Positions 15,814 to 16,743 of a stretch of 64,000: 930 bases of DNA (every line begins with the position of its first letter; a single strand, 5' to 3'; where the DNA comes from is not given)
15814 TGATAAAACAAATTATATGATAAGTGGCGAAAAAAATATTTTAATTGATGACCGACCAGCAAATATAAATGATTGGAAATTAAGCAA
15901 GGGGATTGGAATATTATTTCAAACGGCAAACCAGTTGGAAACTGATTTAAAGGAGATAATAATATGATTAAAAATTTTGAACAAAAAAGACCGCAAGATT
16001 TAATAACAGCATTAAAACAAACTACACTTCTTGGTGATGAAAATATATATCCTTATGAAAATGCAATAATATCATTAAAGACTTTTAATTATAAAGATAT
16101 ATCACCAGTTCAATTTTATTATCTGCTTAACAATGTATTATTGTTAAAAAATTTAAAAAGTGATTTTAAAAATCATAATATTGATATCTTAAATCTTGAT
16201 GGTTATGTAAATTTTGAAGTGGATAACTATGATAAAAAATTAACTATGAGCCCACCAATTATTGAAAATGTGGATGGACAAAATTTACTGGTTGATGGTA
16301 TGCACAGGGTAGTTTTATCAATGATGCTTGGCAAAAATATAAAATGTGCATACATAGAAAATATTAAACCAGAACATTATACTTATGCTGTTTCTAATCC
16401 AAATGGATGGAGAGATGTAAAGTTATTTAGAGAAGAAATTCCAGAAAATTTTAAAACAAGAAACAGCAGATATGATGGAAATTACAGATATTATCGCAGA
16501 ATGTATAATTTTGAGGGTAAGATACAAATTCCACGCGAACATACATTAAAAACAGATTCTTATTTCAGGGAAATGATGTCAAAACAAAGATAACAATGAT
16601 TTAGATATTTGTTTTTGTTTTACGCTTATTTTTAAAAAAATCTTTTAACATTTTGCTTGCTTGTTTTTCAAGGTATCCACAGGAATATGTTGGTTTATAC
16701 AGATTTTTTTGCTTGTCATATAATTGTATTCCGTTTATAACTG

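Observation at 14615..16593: comF followed by a HAD 5'-deoxynucleotidase-like gene and a ParB/Srx-like nuclease-domain gene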

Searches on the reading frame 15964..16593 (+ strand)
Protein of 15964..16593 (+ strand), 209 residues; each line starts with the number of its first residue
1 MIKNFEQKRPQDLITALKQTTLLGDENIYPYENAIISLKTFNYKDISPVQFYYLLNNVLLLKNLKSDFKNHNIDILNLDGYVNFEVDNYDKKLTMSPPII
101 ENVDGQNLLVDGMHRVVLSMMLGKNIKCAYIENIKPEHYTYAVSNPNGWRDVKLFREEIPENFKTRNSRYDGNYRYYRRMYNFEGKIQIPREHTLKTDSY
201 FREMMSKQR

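Call 3: search_protein_families(library=pfam, proteins=[window:15964-16593:+], max_evalue=1)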
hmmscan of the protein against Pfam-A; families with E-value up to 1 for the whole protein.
window:15964-16593:+ (209 aa): 1 family
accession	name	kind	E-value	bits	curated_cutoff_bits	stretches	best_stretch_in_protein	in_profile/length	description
PF24392.2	Parb-CE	-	8.9e-26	91.1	23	1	12-152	1-146/147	ParB CE domain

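Call 4: search_protein_families(library=ncbifam, proteins=[window:15964-16593:+], max_evalue=1)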
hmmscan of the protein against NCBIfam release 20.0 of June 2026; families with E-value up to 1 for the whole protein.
window:15964-16593:+ (209 aa): 0 families

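Call 5: search_protein_families(library=padloc, proteins=[window:15964-16593:+], max_evalue=1)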
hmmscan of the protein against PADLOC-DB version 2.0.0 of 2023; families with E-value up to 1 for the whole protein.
window:15964-16593:+ (209 aa): 0 families

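Call 6: search_protein_families(library=phrogs, proteins=[window:15964-16593:+], max_evalue=1)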
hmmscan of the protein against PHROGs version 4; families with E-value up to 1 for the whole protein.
window:15964-16593:+ (209 aa): 1 family
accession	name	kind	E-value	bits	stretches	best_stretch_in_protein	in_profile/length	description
phrog_4635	-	unknown function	0.074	14.3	1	98-139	52-93/103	-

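Call 9: find_homologous_proteins(query=window:15964-16593:+, max_evalue=0.001)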
Query window:15964-16593:+ (209 aa): 6 proteins with E <= 0.001 among 69 candidates.
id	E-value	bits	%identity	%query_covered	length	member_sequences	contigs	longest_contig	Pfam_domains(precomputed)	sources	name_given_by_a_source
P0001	3.7e-136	469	100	100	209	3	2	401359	PF24392.3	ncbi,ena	-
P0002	1.2e-116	405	86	100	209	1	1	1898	PF24392.3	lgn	-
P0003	4.6e-105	368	76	100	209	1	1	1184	PF24392.3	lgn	-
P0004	1.2e-86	308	65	100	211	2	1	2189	PF24392.3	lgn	-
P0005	6.3e-83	295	64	100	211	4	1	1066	PF24392.3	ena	-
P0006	1.0e-18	86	35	82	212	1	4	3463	PF24392.3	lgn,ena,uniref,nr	uniref:ParB-like catalytic effector domain-containing protein n=1 Tax=Candidatus Kentrum sp. TUN Tax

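Call 11: find_encoding_contigs(protein=P0001, flank=6000, max_places=4)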
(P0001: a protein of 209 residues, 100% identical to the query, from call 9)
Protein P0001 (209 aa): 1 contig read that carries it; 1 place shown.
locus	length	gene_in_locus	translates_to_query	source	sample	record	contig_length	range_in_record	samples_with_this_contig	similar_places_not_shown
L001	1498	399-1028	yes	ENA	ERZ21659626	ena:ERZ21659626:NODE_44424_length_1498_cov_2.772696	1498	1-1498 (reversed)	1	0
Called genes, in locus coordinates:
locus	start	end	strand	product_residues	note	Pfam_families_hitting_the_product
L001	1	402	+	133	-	?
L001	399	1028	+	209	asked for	PF24392:Parb-CE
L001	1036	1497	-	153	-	?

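Call 12: find_encoding_contigs(protein=P0006, flank=6000, max_places=6)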
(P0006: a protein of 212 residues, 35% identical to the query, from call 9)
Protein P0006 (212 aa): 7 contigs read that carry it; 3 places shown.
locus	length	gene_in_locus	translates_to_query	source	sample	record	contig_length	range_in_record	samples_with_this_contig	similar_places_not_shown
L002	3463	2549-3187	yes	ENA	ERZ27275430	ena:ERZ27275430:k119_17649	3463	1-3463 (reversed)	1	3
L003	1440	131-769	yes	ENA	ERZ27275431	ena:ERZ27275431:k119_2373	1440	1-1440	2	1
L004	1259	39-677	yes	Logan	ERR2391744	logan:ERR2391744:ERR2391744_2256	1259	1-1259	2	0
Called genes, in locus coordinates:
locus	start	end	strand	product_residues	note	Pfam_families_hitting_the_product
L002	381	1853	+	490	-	PF00303:Thymidylat_synt, PF14251:PterinBD-DUF4346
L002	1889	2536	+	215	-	PF00702:Hydrolase, PF13419:HAD_2, PF13242:Hydrolase_like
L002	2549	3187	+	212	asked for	PF24392:Parb-CE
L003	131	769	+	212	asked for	PF24392:Parb-CE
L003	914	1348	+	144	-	-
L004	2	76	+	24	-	?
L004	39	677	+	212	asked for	PF24392:Parb-CE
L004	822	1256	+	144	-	-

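Call 21: search_protein_representatives(alignment_id=A1)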
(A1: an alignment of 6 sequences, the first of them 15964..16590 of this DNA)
Query: 6 sequences, 209 profile positions. Proteins with E-value up to 0.001 (for the whole library): 650; up to 1e-10: 438; up to 1e-30: 54. The best 150 are listed.
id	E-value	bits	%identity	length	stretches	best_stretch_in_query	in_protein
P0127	6.6e-74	264.6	-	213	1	4-207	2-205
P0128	8.4e-58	211.9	-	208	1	6-200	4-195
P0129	9.7e-52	192.1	-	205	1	8-207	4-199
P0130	4.2e-49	183.5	-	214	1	2-197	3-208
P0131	5.2e-43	163.6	-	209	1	2-200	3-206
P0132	5.8e-43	163.5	-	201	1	2-193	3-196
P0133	5.2e-42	160.4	-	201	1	2-191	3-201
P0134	4.8e-41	157.2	-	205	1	2-194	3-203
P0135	7.3e-41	156.6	-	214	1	2-191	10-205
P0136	7.6e-40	153.3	-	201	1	2-191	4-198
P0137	1.4e-39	152.4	-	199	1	2-192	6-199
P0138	3.8e-39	151.0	-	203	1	3-194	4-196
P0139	1.1e-38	149.5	-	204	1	5-192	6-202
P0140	1.5e-37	145.8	-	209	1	2-203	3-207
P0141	5.0e-37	144.1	-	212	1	2-193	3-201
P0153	7.4e-35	137.0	-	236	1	86-199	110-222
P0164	1.2e-32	129.8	-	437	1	2-194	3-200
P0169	8.9e-32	126.9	-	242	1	14-185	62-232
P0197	3.0e-28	115.4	-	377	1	6-184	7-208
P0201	8.5e-28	113.9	-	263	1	1-190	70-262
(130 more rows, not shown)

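Call 22: predict_structure(alignment_id=A1)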
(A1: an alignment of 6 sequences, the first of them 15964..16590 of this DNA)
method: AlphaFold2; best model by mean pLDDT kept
length: 209 residues; sequences in the alignment: 6
mean_pLDDT: 35.9   pTM: 0.34
mean pLDDT of the five models: 35.9, 34.6, 34.2, 31.8, 31.5
residues with pLDDT >= 90: 0; 70-90: 0; 50-70: 15; < 50: 194
segments of 3 or more residues with pLDDT < 50: 1-7, 20-183, 188-209
pLDDT, mean of each block of 10 residues (from residue 1): 39 54 40 39 30 31 41 32 29 37 44 41 36 35 27 28 27 33 49 33 30
secondary structure, 60 per line:
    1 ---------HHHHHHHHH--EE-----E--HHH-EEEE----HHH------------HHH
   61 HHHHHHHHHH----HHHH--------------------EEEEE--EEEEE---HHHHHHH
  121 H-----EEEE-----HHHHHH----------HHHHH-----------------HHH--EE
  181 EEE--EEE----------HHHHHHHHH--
elements in order: H10-18 E35-38 H58-70 H75-78 E99-103 E106-110 H114-121 E127-130 H136-141 H152-156 E179-183 E186-188 H199-207

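Call 28: find_homologous_proteins(query=A2, max_evalue=0.001)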
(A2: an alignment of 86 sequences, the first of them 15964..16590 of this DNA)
Query A2 (86 sequences) (209 aa, profile of the alignment): 284 proteins with E <= 0.001 among 2764 candidates; the best 120 are listed.
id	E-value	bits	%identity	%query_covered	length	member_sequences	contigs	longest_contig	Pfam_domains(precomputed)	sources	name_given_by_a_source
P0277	1.6e-73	265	31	92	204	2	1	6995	PF24392.3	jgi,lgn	-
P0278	4.1e-73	264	29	92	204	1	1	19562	PF24392.3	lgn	-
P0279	1.3e-72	262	31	78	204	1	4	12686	PF24392.3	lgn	-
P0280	1.8e-72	262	31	78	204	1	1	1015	PF24392.3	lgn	-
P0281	1.8e-72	262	31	78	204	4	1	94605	PF24392.3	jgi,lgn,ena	-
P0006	1.9e-72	262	35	82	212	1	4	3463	PF24392.3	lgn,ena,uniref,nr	uniref:ParB-like catalytic effector domain-containing protein n=1 Tax=Candidatus Kentrum sp. TUN Tax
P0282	2.0e-72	261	25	91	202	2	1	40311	PF24392.3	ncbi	-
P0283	2.9e-72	261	28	91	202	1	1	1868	PF24392.3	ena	-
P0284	4.0e-72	260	30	92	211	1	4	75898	PF24392.3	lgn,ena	-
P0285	8.0e-72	259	34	89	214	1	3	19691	PF24392.3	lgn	-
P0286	1.1e-71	259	30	88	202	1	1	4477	PF24392.3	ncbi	-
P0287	1.2e-71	259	29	91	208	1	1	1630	PF24392.3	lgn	-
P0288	1.3e-71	259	32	87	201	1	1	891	PF24392.3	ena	-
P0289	3.8e-71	257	29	85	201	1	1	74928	PF24392.3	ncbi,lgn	-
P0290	5.3e-71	257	29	80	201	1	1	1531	PF24392.3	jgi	jgi:hypothetical protein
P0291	5.8e-71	257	30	91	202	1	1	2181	PF24392.3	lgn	-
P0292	5.9e-71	257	29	80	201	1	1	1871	PF24392.3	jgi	jgi:hypothetical protein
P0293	6.0e-71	257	28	89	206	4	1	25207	PF24392.3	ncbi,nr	ncbi:MAG: hypothetical protein HQL04_00625 [Nitrospirae bacterium]|nr:hypothetical protein [Nitrospi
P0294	6.5e-71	256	30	89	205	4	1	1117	PF24392.3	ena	-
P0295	8.3e-71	256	29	80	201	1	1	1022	PF24392.3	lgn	-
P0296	1.0e-70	256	29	89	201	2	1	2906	PF24392.3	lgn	-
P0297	1.1e-70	256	30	85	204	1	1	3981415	PF24392.3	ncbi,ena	-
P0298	1.1e-70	256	29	91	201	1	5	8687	PF24392.3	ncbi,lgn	-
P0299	1.2e-70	256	30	89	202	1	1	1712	PF24392.3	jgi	jgi:hypothetical protein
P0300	1.3e-70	256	31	89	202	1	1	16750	PF24392.3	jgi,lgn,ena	-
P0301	1.3e-70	256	33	83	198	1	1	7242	PF24392.3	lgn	-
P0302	1.5e-70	255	30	80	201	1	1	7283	PF24392.3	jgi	jgi:hypothetical protein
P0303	1.5e-70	255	31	80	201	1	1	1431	PF24392.3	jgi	jgi:hypothetical protein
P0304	2.0e-70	255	30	85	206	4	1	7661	PF24392.3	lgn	-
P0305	2.9e-70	254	32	82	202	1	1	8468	PF24392.3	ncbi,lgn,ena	-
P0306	2.9e-70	254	31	87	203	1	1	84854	PF24392.3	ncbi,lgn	-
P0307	3.6e-70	254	28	89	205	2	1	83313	PF24392.3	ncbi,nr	ncbi:MAG: hypothetical protein HQL06_01380 [Nitrospirae bacterium]|nr:hypothetical protein [Nitrospi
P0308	7.0e-70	253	25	87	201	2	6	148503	PF24392.3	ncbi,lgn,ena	-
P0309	8.7e-70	253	33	85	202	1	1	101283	PF24392.3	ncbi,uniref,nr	ncbi:hypothetical protein DCCM_4774 [Desulfocucumis palustris]|uniref:ParB-like catalytic effector d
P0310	8.7e-70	253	25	87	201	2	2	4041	PF24392.3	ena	-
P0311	8.8e-70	253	32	80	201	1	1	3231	PF24392.3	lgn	-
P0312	9.1e-70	253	30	91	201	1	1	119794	PF24392.3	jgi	jgi:hypothetical protein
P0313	9.4e-70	253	27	95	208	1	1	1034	PF24392.3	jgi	jgi:hypothetical protein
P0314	9.6e-70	253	28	80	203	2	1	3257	PF24392.3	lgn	-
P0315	1.1e-69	253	29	80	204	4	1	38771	PF24392.3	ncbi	-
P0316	1.4e-69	252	28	79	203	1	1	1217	PF24392.3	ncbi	-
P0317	1.4e-69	252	29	85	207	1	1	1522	PF24392.3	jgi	jgi:hypothetical protein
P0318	1.5e-69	252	29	91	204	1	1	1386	PF24392.3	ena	-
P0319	1.6e-69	252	29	89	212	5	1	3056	PF24392.3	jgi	jgi:hypothetical protein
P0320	1.7e-69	252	30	91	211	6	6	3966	PF24392.3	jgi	jgi:hypothetical protein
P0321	2.2e-69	252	28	93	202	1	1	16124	PF24392.3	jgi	jgi:hypothetical protein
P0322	2.2e-69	252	31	80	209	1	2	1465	PF24392.3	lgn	-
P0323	2.3e-69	251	31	91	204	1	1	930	PF24392.3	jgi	jgi:hypothetical protein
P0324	2.3e-69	251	31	89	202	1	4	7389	PF24392.3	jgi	jgi:hypothetical protein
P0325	2.5e-69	251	29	85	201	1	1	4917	PF24392.3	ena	-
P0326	2.7e-69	251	32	91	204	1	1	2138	PF24392.3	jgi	jgi:hypothetical protein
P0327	2.7e-69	251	32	80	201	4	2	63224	PF24392.3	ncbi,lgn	-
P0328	2.8e-69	251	30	77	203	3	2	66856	PF24392.3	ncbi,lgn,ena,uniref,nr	ncbi:hypothetical protein [Desulfovirgula thermocuniculi]|uniref:hypothetical protein n=1 Tax=Desulf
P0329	2.9e-69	251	28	93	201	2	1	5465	PF24392.3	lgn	-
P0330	3.0e-69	251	28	89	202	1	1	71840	PF24392.3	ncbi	-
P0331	3.0e-69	251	30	87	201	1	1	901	PF24392.3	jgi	jgi:hypothetical protein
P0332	3.1e-69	251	29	89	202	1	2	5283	PF24392.3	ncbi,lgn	-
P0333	3.3e-69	251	29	91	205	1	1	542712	PF24392.3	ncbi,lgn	-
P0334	3.4e-69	251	28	90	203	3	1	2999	PF24392.3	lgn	-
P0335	3.6e-69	251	29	94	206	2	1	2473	PF24392.3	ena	-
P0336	3.8e-69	251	28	92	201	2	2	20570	PF24392.3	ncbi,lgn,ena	-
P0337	3.9e-69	251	33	80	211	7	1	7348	PF24392.3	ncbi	-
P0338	4.2e-69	251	28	89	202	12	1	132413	PF24392.3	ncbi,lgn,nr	ncbi:MAG: hypothetical protein HY913_09665 [Desulfomonile tiedjei]|nr:hypothetical protein [Desulfom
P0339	4.7e-69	250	27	86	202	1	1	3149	PF24392.3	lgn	-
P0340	5.1e-69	250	29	87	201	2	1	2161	PF24392.3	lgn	-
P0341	5.1e-69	250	29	90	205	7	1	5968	PF24392.3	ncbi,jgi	-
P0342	5.6e-69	250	28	89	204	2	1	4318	PF24392.3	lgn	-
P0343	6.2e-69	250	27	91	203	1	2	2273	PF24392.3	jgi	jgi:hypothetical protein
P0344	6.5e-69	250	26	87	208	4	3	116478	PF24392.3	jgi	jgi:hypothetical protein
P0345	6.9e-69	250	30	82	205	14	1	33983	PF24392.3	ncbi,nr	ncbi:MAG TPA: hypothetical protein DCW46_07795 [Desulfotomaculum sp.]|nr:hypothetical protein [Desul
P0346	7.1e-69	250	28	94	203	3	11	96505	PF24392.3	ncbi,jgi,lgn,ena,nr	ncbi:MAG: hypothetical protein WCG29_02920 [Desulfomonile sp.]|jgi:hypothetical protein|nr:hypotheti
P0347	7.2e-69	250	26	95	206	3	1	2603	PF24392.3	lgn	-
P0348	8.5e-69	250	29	80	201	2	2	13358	PF24392.3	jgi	jgi:hypothetical protein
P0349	8.8e-69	250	30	88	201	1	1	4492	PF24392.3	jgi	jgi:hypothetical protein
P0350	1.1e-68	249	29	92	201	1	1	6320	PF24392.3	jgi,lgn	jgi:hypothetical protein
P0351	1.2e-68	249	35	86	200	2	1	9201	PF24392.3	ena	-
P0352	1.3e-68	249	29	92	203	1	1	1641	PF24392.3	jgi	-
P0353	1.3e-68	249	29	92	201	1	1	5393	PF24392.3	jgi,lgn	jgi:hypothetical protein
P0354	1.3e-68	249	27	93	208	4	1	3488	PF24392.3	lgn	-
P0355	1.3e-68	249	28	94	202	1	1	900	PF24392.3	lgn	-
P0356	1.3e-68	249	26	88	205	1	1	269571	PF24392.3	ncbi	-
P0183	1.4e-68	249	28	86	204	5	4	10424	PF24392.3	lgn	-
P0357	1.4e-68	249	29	89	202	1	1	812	PF24392.3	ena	-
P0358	1.4e-68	249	32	87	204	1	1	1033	PF24392.3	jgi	jgi:hypothetical protein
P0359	1.7e-68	249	25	86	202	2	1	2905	PF24392.3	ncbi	-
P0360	1.7e-68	249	28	93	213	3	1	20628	PF24392.3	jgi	jgi:hypothetical protein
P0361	1.7e-68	249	28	91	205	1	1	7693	PF24392.3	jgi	-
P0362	1.7e-68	249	26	91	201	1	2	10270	PF24392.3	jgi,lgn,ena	-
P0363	2.0e-68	248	28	76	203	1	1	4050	PF24392.3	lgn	-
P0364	2.2e-68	248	30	86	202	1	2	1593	PF24392.3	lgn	-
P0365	2.3e-68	248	28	80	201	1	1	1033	PF24392.3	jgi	jgi:hypothetical protein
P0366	2.5e-68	248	28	89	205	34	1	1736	PF24392.3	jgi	-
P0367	2.7e-68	248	28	94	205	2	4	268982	PF24392.3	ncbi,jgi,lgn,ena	-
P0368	2.7e-68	248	27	91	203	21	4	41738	PF24392.3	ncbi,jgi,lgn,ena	ncbi:MAG: hypothetical protein WCJ75_02485 [Desulfomonile sp.]|jgi:hypothetical protein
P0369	2.8e-68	248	29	87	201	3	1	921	PF24392.3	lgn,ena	-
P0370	2.8e-68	248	27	87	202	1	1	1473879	PF24392.3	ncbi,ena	-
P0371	2.8e-68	248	33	83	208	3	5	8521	PF24392.3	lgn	-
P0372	2.9e-68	248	30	89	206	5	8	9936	PF24392.3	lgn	-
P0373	3.0e-68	248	26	91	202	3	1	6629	PF24392.3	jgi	jgi:hypothetical protein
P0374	3.1e-68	248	26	87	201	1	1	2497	PF24392.3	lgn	-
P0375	3.4e-68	248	29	71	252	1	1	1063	PF24392.3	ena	-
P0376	3.6e-68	248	30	89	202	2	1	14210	PF24392.3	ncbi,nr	ncbi:MAG: hypothetical protein IMW93_02330 [Thermoanaerobacteraceae bacterium]|nr:hypothetical prote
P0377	3.9e-68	247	29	82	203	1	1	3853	PF24392.3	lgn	-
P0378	4.0e-68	247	27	80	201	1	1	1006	PF24392.3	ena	-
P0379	4.2e-68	247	28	85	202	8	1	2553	PF24392.3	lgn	-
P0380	4.3e-68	247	32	87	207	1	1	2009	PF24392.3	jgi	-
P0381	4.3e-68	247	27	80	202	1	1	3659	PF24392.3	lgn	-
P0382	4.5e-68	247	27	86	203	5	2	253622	PF24392.3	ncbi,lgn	-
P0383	4.9e-68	247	28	87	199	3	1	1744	PF24392.3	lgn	-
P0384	5.1e-68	247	29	91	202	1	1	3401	PF24392.3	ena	-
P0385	5.2e-68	247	28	91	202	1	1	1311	PF24392.3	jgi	jgi:hypothetical protein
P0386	5.4e-68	247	26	91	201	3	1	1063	PF24392.3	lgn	-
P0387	5.4e-68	247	29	80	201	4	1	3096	PF24392.3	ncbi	-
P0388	5.5e-68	247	29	80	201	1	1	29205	PF24392.3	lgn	-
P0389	5.6e-68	247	29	82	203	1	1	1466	PF24392.3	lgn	-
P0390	5.7e-68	247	28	94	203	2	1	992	PF24392.3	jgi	jgi:hypothetical protein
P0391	5.8e-68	247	29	79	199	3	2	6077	PF24392.3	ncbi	-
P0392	6.3e-68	247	26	87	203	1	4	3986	PF24392.3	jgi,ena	jgi:hypothetical protein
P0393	7.9e-68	246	26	86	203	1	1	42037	PF24392.3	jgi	jgi:hypothetical protein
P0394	8.4e-68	246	32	93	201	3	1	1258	PF24392.3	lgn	-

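Call 34: find_related_loci(query=A3, collection=genome_contigs, flank=6000)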
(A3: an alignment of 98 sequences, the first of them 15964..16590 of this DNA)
Query A3 (209 aa) in genome_contigs; peptide patterns used: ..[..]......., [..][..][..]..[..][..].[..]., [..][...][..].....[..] (x = any residue, [..] = any of these).
431 stretches matched a pattern; 315 encode a relative of the query (tblastn E <= 1e-3); the best 80 are kept; 80 distinct loci.
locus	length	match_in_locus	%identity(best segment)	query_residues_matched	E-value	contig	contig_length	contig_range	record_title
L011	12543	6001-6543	32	2-178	4e-29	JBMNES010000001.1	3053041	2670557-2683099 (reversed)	MAG: Armatimonadota bacterium isolate SBF912LR0HQ0044 contig_28947, whole genome shotgun sequence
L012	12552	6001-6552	31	2-182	8e-29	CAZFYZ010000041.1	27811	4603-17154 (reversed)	MAG TPA_asm: uncultured bacterium isolate SRP294416_co1_116 genome assembly, contig: NODE_3082_length_27811_cov_4.735841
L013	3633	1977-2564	31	2-193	2e-28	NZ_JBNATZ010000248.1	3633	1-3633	MAG: Desulfofundulus sp. isolate Kamch4342-3A-MB-06 bin6.fa-248, whole genome shotgun sequence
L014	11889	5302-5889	31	2-193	1e-27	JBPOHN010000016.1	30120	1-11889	MAG: Armatimonadota bacterium isolate MAG_188 c_000000311713, whole genome shotgun sequence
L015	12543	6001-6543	32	2-178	8e-28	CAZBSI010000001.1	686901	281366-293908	MAG TPA_asm: uncultured bacterium isolate SRP216815_co1_264 genome assembly, contig: NODE_2_length_686901_cov_72.347386,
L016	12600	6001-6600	32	2-197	2e-27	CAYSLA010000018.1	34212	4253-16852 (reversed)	MAG TPA_asm: uncultured bacterium isolate SRP098346_co1_397 genome assembly, contig: NODE_811_length_34212_cov_12.367275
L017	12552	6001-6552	34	2-182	3e-27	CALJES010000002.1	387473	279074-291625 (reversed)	MAG: uncultured bacterium isolate S1_Bin_METABAT__45_1 genome assembly, contig: c_000001013894, whole genome shotgun seq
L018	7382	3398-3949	32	2-182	2e-27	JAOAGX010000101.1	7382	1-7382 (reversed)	MAG: Armatimonadota bacterium isolate SKW42 NODE_99_length_7382_cov_3.734565, whole genome shotgun sequence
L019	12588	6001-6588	30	2-193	6e-27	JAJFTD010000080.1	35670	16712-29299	MAG: bacterium isolate bin.10 k141_975931, whole genome shotgun sequence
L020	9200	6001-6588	29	2-198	6e-27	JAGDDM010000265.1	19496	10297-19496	MAG: Abditibacteriota bacterium isolate RGIG10368 Yak_Rumen.Co__c7181352, whole genome shotgun sequence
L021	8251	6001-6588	30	2-193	1e-26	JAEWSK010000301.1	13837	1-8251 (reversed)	MAG: Armatimonadota bacterium isolate OH_SDB_104 k127_1093724, whole genome shotgun sequence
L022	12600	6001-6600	29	12-207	2e-26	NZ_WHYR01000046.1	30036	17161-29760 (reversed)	Desulfofundulus thermobenzoicus strain DSM 14055 NODE_46_length_30036_cov_64.4292, whole genome shotgun sequence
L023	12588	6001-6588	31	2-193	1e-26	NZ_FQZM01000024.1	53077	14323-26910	Desulfofundulus thermosubterraneus DSM 16057, whole genome shotgun sequence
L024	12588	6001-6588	31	2-193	1e-26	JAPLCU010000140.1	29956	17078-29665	MAG: Armatimonadota bacterium isolate LacPavin_0920_SED3_MAG_51_14 LacPavin_0920_SED3_scaffold_4561174, whole genome sho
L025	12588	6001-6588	30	2-193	9e-27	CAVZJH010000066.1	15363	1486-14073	MAG: uncultured bacterium isolate MFD01112.bin.2.12 genome assembly, contig: contig_2549, whole genome shotgun sequence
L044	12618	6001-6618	31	2-196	4e-24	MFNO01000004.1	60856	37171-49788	MAG: Candidatus Levybacteria bacterium RIFCSPHIGHO2_01_FULL_38_26 rifcsphigho2_01_scaffold_1058, whole genome shotgun se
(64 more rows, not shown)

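Call 36: predict_structure(alignment_id=A3)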
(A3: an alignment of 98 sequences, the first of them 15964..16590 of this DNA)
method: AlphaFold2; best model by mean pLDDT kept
length: 209 residues; sequences in the alignment: 98
mean_pLDDT: 89.3   pTM: 0.86
mean pLDDT of the five models: 89.3, 85.8, 85.0, 84.7, 84.7
residues with pLDDT >= 90: 147; 70-90: 40; 50-70: 18; < 50: 4
segments of 3 or more residues with pLDDT < 50: none
pLDDT, mean of each block of 10 residues (from residue 1): 92 97 94 98 97 93 94 96 87 94 96 97 98 95 93 91 87 82 76 54 59
secondary structure, 60 per line:
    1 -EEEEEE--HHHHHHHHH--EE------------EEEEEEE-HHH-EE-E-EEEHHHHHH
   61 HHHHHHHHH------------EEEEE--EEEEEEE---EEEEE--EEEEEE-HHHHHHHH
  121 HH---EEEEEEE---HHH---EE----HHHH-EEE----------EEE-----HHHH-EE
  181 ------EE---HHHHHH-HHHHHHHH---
elements in order: E2-7 H10-18 E35-41 E52-54 H55-69 E82-86 E89-95 E99-103 E106-111 H113-122 E126-132 H148-151 E153-155 E166-168 H174-177 H192-197 H199-206
